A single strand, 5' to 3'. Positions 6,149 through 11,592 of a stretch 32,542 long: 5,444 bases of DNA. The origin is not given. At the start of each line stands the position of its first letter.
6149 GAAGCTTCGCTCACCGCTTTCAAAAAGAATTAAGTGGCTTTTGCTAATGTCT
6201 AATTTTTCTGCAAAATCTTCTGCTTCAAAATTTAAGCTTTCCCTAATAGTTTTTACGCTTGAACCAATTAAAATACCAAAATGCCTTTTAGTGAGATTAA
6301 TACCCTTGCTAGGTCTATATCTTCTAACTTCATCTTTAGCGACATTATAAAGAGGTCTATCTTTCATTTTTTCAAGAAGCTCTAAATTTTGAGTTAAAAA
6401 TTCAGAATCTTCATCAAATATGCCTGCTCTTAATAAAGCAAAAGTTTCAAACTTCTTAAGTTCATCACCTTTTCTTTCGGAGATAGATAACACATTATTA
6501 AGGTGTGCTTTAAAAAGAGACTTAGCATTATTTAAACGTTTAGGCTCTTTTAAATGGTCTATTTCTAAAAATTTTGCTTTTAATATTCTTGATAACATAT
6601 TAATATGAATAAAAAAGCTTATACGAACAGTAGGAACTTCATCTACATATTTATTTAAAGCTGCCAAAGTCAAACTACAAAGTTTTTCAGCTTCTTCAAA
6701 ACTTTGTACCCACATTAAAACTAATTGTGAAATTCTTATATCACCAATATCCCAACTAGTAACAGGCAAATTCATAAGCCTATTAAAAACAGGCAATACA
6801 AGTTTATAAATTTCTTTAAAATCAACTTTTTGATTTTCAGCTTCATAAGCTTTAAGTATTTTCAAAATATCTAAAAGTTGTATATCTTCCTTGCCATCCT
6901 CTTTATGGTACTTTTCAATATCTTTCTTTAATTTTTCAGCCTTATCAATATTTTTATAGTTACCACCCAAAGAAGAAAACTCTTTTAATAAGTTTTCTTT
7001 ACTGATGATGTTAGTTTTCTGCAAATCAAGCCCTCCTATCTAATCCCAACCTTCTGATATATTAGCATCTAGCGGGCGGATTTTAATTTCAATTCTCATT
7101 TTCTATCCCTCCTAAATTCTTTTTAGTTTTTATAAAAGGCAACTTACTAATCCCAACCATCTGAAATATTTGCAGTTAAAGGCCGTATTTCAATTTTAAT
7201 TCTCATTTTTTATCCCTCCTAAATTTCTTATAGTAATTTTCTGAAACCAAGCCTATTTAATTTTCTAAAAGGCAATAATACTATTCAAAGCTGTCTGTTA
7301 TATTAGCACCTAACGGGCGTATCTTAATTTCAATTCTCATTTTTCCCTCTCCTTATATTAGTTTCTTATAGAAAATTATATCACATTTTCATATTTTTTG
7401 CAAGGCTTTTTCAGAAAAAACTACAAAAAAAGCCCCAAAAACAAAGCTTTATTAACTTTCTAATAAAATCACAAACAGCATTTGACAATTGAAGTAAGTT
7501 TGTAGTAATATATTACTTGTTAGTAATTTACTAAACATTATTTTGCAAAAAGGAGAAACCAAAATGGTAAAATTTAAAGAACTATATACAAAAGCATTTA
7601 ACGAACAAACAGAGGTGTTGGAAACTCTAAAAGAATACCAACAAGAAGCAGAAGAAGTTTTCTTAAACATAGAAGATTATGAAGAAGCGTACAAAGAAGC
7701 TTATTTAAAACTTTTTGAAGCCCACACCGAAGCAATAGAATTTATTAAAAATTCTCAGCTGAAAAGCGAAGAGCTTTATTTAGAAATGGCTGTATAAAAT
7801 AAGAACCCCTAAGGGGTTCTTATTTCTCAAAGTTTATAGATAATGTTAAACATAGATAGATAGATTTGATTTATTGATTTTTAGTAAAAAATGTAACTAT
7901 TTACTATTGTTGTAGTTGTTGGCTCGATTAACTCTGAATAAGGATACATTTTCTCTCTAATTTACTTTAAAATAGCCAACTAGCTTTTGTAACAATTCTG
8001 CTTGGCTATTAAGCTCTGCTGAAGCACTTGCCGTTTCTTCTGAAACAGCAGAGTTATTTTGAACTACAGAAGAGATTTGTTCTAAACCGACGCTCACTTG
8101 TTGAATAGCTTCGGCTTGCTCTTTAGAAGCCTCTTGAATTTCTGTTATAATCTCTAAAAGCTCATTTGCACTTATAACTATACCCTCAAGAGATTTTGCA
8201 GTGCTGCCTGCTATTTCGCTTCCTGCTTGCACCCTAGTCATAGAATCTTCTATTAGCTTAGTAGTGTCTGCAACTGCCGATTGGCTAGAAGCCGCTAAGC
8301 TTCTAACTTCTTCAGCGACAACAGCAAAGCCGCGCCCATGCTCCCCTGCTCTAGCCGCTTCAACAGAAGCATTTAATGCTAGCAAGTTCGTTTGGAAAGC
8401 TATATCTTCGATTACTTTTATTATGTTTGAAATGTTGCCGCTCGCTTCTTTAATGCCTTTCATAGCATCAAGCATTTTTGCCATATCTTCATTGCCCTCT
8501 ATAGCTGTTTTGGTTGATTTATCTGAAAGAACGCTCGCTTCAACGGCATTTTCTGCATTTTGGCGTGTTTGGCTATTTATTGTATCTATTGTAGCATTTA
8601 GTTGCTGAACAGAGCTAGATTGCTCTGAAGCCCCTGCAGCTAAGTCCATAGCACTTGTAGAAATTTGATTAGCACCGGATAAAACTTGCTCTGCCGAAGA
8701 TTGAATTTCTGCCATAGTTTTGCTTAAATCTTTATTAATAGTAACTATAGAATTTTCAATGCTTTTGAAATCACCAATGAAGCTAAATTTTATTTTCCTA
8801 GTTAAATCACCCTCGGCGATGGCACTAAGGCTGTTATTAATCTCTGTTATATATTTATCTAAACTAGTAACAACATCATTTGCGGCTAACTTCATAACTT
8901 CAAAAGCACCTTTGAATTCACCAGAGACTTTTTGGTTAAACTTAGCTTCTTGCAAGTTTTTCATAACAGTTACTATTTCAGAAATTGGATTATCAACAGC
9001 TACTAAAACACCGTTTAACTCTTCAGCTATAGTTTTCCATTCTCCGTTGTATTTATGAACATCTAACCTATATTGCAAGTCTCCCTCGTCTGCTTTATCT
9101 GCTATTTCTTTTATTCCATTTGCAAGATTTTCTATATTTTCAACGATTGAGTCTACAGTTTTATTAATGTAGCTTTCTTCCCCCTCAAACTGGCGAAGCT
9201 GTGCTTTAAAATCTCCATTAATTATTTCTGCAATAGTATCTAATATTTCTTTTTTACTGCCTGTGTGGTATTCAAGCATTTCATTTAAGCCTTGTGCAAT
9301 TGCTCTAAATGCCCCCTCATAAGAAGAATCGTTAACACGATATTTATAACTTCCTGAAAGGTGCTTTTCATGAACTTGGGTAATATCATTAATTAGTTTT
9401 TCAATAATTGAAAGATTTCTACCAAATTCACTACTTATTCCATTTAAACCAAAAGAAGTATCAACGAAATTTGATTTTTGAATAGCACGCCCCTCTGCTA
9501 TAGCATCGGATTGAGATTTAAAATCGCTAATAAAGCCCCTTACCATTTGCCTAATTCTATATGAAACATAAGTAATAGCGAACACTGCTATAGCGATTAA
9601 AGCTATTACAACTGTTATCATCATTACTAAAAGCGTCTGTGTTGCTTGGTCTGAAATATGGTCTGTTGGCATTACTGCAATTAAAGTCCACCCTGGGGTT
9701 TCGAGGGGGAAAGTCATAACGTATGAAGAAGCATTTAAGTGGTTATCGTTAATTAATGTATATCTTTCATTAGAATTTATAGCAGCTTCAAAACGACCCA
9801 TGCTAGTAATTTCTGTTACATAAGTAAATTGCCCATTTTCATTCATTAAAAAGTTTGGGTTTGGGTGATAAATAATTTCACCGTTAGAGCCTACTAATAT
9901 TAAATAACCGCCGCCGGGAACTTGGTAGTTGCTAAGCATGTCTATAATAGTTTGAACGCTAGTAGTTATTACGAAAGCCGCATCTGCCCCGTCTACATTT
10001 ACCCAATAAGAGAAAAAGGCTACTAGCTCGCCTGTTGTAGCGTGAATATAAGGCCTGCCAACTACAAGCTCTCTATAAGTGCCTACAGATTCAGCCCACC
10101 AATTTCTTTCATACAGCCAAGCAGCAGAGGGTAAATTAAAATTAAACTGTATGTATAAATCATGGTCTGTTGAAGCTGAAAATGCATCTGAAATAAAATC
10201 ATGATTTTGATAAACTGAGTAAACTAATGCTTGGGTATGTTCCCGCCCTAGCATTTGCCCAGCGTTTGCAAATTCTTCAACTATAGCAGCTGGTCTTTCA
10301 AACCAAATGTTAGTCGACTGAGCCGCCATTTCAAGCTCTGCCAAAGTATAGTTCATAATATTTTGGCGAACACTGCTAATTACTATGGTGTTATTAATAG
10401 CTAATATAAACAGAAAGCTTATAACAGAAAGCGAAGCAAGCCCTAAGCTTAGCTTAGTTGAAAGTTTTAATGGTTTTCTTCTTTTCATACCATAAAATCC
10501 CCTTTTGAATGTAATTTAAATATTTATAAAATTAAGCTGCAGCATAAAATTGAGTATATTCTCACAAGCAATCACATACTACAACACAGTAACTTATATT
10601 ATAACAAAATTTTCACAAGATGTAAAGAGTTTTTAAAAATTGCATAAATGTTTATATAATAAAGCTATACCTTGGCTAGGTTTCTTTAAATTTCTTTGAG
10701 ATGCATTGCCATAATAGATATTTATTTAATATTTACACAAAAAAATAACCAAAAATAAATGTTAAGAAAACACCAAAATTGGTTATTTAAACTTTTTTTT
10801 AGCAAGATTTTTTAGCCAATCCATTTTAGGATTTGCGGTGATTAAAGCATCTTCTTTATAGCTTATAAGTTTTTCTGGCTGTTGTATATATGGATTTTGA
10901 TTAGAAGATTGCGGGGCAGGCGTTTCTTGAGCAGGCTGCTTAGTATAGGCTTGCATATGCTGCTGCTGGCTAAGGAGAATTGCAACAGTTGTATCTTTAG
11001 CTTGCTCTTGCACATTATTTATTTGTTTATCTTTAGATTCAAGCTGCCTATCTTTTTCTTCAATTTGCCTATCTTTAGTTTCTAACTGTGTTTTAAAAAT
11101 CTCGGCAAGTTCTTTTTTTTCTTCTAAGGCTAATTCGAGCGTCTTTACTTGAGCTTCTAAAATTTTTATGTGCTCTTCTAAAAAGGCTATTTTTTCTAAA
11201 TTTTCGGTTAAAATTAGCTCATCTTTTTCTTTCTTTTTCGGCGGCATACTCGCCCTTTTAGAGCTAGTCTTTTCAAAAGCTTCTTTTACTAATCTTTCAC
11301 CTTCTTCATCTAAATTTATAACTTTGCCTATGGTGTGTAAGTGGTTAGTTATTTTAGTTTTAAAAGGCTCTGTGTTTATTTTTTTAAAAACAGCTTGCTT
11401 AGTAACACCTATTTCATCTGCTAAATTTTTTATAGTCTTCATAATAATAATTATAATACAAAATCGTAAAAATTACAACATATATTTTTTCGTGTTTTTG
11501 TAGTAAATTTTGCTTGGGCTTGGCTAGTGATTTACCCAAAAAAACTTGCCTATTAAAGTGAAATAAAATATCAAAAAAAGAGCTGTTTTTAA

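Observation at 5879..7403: Three tandem paralogous 19-aa peptide genes feeding directly into an atypical XRE-family regulator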

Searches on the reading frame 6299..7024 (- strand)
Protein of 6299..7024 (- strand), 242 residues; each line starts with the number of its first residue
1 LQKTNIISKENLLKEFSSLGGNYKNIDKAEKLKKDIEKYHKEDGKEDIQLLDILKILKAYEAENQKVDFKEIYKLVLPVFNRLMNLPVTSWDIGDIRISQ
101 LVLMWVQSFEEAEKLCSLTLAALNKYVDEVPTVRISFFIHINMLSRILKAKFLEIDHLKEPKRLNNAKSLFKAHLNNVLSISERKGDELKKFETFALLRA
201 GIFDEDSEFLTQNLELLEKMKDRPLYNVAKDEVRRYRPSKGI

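Call 68: predict_structure(alignment_id=A6)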
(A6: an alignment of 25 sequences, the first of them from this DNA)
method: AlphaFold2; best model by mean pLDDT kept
length: 242 residues; sequences in the alignment: 25
mean_pLDDT: 91.5   pTM: 0.88
mean pLDDT of the five models: 91.5, 91.3, 91.1, 90.7, 90.1
residues with pLDDT >= 90: 198; 70-90: 28; 50-70: 10; < 50: 6
segments of 3 or more residues with pLDDT < 50: 1-3, 240-242
pLDDT, mean of each block of 10 residues (from residue 1): 66 88 74 94 89 95 90 97 97 96 96 98 95 95 96 95 98 98 91 97 95 96 92 78 39
secondary structure, 60 per line:
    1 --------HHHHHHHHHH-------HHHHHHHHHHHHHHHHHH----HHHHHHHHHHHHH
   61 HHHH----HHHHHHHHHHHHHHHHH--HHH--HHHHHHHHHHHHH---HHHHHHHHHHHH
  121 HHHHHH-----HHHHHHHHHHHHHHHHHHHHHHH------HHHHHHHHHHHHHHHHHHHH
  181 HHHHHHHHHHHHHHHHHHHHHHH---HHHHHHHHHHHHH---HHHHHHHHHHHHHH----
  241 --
elements in order: H9-18 H26-43 H48-64 H69-85 H93-105 H109-126 H132-154 H161-203 H207-219 H223-236

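Call 70: fold_search(model_id=the predicted structure, library=pdb)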
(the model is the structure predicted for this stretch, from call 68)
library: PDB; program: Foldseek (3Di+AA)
matches with E <= 10: 409; with E <= 0.001: 0
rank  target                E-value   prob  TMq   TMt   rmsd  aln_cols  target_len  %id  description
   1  6w1a_A                8.0e-02  1.00  0.56  0.51   4.9       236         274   15  Crystal structure of Streptococcus dysgalactiae SHP pheromone receptor Rgg2 bound to DNA (released 2020-10-21)
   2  3ro2_A                1.4e-01  0.96  0.39  0.32   9.6       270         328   13  Structures of the LGN/NuMA complex (released 2012-03-07)
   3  4a1s_B                1.7e-01  0.95  0.39  0.31   7.9       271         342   13  Crystallographic structure of the Pins:Insc complex (released 2012-03-28)
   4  4wnf_A                2.6e-01  1.00  0.56  0.54   5.8       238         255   13  Crystal structure of the oxidized TPR domain of LGN in complex with Frmpd4/Preso1 at 2.9 Angstrom resolution (released 2015-09-16)
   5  7ue2_A                2.9e-01  0.98  0.48  0.40   8.8       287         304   14  Crystal structure of designed helical repeat protein RPB_PLP3_R6 bound to PLPx6 peptide (released 2023-03-29)
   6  3u3w_A                3.3e-01  0.99  0.52  0.47   6.2       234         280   12  Crystal Structure of Bacillus thuringiensis PlcR in complex with the peptide PapR7 and DNA (released 2013-01-09)
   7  5jub_B                3.3e-01  0.95  0.48  0.41   7.5       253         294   13  Crystal structure of ComR from S.thermophilus in complex with DNA and its signalling peptide ComS. (released 2016-10-26)
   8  5zvv_A                3.5e-01  0.51  0.27  0.22  10.4       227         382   11  Structure of SeMet-phAimR (released 2018-09-05)
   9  3sf4_B                3.7e-01  0.87  0.38  0.30   7.8       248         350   16  Crystal structure of the complex between the conserved cell polarity proteins Inscuteable and LGN (released 2011-11-23)
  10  8qcb_B                4.0e-01  0.72  0.36  0.19  10.3       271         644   13  CryoEM structure of a S. Cerevisiae Ski2387 complex in the open state (released 2023-11-08)
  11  6hc2_S                4.0e-01  0.57  0.31  0.24  11.6       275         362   14  Crystal structure of NuMA/LGN hetero-hexamers (released 2019-05-29)
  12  4ryk_A                4.8e-01  0.99  0.59  0.50   5.3       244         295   12  Crystal structure of a putative transcriptional regulator from Listeria monocytogenes EGD-e (released 2015-01-07)
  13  5a7d_G                5.2e-01  0.60  0.34  0.28  10.5       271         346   14  Tetrameric assembly of LGN with Inscuteable (released 2016-08-03)
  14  5a6c_A                5.5e-01  0.60  0.34  0.26  11.1       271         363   16  Concomitant binding of Afadin to LGN and F-actin directs planar spindle orientation (released 2015-12-30)
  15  9zz6_B                6.3e-01  0.25  0.25  0.22  14.2       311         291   10  The ER membrane protein complex acts as a chaperone to promote voltage-gated calcium channel assembly (released 2026-02-18)
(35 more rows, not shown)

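Call 94: search_dna_similar(query=window:6299-7024:-, collection=plasmids, mode=protein, max_evalue=0.001, max_rows=15)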
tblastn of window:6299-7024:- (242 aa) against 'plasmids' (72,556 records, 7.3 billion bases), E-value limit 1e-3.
No match.

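Call 95: search_dna_similar(query=window:6299-7024:-, collection=phages, mode=protein, max_evalue=0.001, max_rows=15)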
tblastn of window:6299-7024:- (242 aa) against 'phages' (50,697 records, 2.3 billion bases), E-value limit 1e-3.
No match.

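Call 108: search_protein_families(library=pfam, alignment_id=A6, max_evalue=1)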
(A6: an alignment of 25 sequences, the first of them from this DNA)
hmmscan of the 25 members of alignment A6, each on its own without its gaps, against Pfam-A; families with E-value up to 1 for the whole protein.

A. member 1, seq(242 aa): 2 families
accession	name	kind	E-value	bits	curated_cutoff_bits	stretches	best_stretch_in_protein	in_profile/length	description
PF11841.14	ELMO_ARM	-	0.059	13.7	27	1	65-129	24-85/154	ELMO, armadillo-like helical domain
PF13027.11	DUF3888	-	0.31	11.9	22.2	1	30-64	11-45/87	Protein of unknown function (DUF3888)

B. families by the number of members that match (of 25 scanned): 40 families (the first 25 are shown)
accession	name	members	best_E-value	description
PF21259.3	Rgg_C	4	0.0004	HTH-type transcriptional regulator Rgg, C-terminal domain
PF10602.15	RPN7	4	0.0013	26S proteasome subunit RPN7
PF11841.14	ELMO_ARM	2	0.059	ELMO, armadillo-like helical domain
PF04242.18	DUF424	1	8.4e-05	Protein of unknown function (DUF424)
PF24916.1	HEAT_GCN1_fung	1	0.0097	Fungal GCN1-like, HEAT repeats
PF06635.17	T3SS_SCTL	1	0.011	Type 3 secretion system stator protein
PF06657.18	Cep57_MT_bd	1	0.018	Centrosome microtubule-binding domain of Cep57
PF24991.2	Ig_NUP210_4th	1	0.02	NUP210 forth Ig-like domain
PF22621.2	CurL-like_PKS_C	1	0.021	CurL-like, PKS C-terminal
PF09558.15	DUF2375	1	0.028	Protein of unknown function (DUF2375)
PF17173.10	DUF5129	1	0.033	Domain of unknown function (DUF5129)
PF23885.1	DUF7238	1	0.034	Family of unknown function (DUF7238)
PF03469.19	XH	1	0.034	XH domain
PF10333.14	Pga1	1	0.04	GPI-Mannosyltransferase II co-activator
PF19911.4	DUF6384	1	0.043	Family of unknown function (DUF6384)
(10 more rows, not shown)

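Call 111: fold_search(model_id=the predicted structure, library=viral)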
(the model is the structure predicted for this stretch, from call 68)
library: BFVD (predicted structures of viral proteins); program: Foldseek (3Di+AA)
matches with E <= 10: 173; with E <= 0.001: 0
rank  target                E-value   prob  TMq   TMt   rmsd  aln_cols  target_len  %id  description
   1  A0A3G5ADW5            2.0e-01  0.96  0.38  0.34   8.4       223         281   13  Uncharacterized protein [Satyrvirus sp.]
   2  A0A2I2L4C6            6.6e-01  0.20  0.21  0.15  16.2       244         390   11  Uncharacterized protein [Orpheovirus IHUMI-LCC2]
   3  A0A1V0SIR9            7.5e-01  0.23  0.21  0.12  13.8       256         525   10  Ankyrin repeat protein [Klosneuvirus KNV1]
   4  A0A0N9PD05            7.9e-01  0.15  0.20  0.19  19.8       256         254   14  (no name in the UniProt tables at hand)
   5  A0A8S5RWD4            8.2e-01  0.16  0.18  0.14  31.0       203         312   13  Uncharacterized protein [Siphoviridae sp. ctHip2]
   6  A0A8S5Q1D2            9.0e-01  0.41  0.33  0.18  13.6       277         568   15  Response regulator protein [Siphoviridae sp. ctOCb13]
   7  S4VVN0                1.1e+00  0.18  0.22  0.18  16.0       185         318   12  BTB domain containing protein [Pandoravirus salinus]
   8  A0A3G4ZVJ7            1.1e+00  0.10  0.18  0.14  24.7       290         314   14  Sel1 repeat protein [Edafosvirus sp.]
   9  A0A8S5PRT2            1.1e+00  0.10  0.17  0.17  17.9       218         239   14  Uncharacterized protein [Podoviridae sp. ctt6T3]
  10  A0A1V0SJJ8            1.2e+00  0.35  0.33  0.30   8.4       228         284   16  Gamma-soluble NSF attachment protein [Klosneuvirus KNV1]
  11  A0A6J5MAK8            1.2e+00  0.03  0.14  0.08  28.6       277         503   12  Ig-like domain-containing protein [uncultured Caudovirales phage]
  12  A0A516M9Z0            1.3e+00  0.13  0.22  0.15  20.7       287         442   12  (no name in the UniProt tables at hand)
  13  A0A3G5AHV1            1.5e+00  0.16  0.26  0.24  18.3       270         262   14  Uncharacterized protein (Fragment) [Satyrvirus sp.]
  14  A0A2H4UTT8            1.5e+00  0.11  0.23  0.17  17.0       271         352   16  Uncharacterized protein [Bodo saltans virus]
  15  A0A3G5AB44            1.5e+00  0.20  0.27  0.31  14.8       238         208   13  Sel1 repeat family protein [Hyperionvirus sp.]
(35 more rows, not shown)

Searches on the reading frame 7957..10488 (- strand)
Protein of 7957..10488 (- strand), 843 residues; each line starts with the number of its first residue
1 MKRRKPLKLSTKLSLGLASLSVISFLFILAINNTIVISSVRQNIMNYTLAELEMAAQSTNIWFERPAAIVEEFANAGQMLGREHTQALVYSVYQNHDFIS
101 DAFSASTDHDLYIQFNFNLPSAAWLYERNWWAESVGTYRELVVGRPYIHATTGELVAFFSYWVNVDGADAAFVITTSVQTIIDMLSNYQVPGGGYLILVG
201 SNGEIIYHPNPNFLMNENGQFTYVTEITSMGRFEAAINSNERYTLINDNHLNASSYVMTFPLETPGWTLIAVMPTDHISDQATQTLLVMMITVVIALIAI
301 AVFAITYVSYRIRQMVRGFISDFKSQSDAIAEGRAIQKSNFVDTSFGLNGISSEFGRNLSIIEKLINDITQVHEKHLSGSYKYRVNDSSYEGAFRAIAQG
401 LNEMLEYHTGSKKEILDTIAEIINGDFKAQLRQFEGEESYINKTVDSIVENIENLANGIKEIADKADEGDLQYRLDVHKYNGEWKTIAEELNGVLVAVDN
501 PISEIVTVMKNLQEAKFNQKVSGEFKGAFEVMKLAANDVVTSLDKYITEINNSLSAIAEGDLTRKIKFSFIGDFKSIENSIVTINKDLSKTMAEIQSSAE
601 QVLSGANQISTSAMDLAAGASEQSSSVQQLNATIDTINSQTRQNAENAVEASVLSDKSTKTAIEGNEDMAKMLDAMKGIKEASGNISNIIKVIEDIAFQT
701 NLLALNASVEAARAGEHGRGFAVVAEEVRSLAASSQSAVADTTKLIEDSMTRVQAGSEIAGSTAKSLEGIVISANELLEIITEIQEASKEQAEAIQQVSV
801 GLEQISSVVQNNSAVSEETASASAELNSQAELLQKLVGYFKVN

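Call 5: search_protein_families(library=pfam, proteins=[window:7957-10488:-], max_evalue=0.01)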
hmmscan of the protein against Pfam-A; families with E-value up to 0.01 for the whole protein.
window:7957-10488:- (843 aa): 5 families
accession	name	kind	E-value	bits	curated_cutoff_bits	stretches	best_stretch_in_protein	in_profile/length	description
PF00015.26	MCPsignal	-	1.7e-46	158.7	34.6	1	654-808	3-171/172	Methyl-accepting chemotaxis protein (MCP) signalling domain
PF18947.5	HAMP_2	-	4.7e-20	71.7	24.3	3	479-544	1-66/67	HAMP domain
PF02743.24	dCache_1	-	1.3e-08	35.1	45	1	52-271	15-239/240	Cache domain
PF18575.6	HAMP_N3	-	6.9e-06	26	25.7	1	412-452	2-42/43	HAMP N-terminal domain 3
PF00672.30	HAMP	-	0.00039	21.1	25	0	448-483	6-36/53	HAMP domain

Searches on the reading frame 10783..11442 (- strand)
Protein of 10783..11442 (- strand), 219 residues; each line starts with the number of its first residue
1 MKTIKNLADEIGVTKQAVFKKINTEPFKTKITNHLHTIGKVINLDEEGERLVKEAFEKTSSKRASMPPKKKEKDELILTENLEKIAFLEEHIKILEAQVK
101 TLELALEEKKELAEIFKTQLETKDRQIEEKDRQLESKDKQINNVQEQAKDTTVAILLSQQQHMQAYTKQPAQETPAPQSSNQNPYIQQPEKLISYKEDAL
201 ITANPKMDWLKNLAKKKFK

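Call 5: search_protein_families(library=pfam, proteins=[window:10783-11442:-], max_evalue=0.01)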
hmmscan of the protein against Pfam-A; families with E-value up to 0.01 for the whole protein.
window:10783-11442:- (219 aa): 1 family
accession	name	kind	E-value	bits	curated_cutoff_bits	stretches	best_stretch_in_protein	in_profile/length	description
PF23831.1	DUF7201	-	0.0077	16.4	27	0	81-158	8-84/142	Coiled-coil region of unknown function (DUF7201)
